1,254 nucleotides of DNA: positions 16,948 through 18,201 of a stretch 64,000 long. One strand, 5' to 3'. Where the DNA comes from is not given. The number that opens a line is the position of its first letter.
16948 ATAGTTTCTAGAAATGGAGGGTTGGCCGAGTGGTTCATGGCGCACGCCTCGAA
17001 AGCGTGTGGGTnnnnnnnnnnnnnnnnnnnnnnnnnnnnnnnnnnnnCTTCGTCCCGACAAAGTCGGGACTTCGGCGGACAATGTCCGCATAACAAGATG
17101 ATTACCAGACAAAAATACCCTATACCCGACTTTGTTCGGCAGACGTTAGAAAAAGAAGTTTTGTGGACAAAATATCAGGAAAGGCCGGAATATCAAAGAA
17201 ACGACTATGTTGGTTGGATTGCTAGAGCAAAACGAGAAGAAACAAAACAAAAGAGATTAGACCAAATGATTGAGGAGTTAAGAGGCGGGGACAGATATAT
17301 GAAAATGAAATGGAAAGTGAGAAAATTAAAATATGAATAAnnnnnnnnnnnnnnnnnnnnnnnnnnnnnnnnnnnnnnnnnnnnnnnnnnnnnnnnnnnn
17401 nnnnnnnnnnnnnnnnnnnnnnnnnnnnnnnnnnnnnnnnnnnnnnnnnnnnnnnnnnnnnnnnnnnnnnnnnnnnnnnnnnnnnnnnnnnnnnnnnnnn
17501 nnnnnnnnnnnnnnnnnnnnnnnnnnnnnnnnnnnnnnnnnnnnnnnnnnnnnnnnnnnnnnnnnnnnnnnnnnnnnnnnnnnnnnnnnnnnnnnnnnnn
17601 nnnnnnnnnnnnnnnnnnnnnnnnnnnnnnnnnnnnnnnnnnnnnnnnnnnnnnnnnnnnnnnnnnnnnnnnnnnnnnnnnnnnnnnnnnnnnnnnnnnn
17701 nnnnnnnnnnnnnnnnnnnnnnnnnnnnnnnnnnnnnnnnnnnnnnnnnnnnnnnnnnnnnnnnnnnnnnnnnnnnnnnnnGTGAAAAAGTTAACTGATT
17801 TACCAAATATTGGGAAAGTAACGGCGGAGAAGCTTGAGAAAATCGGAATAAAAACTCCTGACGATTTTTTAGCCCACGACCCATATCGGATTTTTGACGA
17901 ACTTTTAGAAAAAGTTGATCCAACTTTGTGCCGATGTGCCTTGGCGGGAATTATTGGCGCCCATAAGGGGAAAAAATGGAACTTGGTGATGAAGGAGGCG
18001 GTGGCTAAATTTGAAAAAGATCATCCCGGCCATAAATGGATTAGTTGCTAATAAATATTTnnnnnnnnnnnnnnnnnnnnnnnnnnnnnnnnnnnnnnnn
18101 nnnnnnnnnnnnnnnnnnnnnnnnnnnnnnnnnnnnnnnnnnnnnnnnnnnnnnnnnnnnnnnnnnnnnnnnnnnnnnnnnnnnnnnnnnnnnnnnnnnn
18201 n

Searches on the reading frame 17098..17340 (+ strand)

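Call 19: search_protein_families(library=pfam, proteins=[window:17098-17340:+], max_evalue=0.001)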
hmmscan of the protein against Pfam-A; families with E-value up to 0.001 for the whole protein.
window:17098-17340:+ (80 aa): 1 family
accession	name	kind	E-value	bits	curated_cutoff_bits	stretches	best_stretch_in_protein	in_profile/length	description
PF13376.11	OmdA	-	4.4e-13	49.4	25.6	1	8-62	3-58/60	Bacteriocin-protection, YdeI or OmpD-Associated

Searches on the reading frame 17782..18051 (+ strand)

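Call 19: search_protein_families(library=pfam, proteins=[window:17782-18051:+], max_evalue=0.001)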
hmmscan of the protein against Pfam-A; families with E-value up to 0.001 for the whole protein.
window:17782-18051:+ (89 aa): 4 families
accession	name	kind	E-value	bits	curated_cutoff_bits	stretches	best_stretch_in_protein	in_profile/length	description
PF11731.14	Cdd1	-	7.9e-11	42.5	25.5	1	2-57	6-61/86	Pathogenicity locus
PF04994.19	TfoX_C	-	6.4e-09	36.3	23.1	1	2-72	3-72/81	TfoX C-terminal domain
PF11798.14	IMS_HHH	-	8.1e-05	23.1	24.4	1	3-23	12-32/32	IMS family HHH motif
PF14520.12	HHH_5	-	0.0002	22.2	27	1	2-34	2-34/57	Helix-hairpin-helix domain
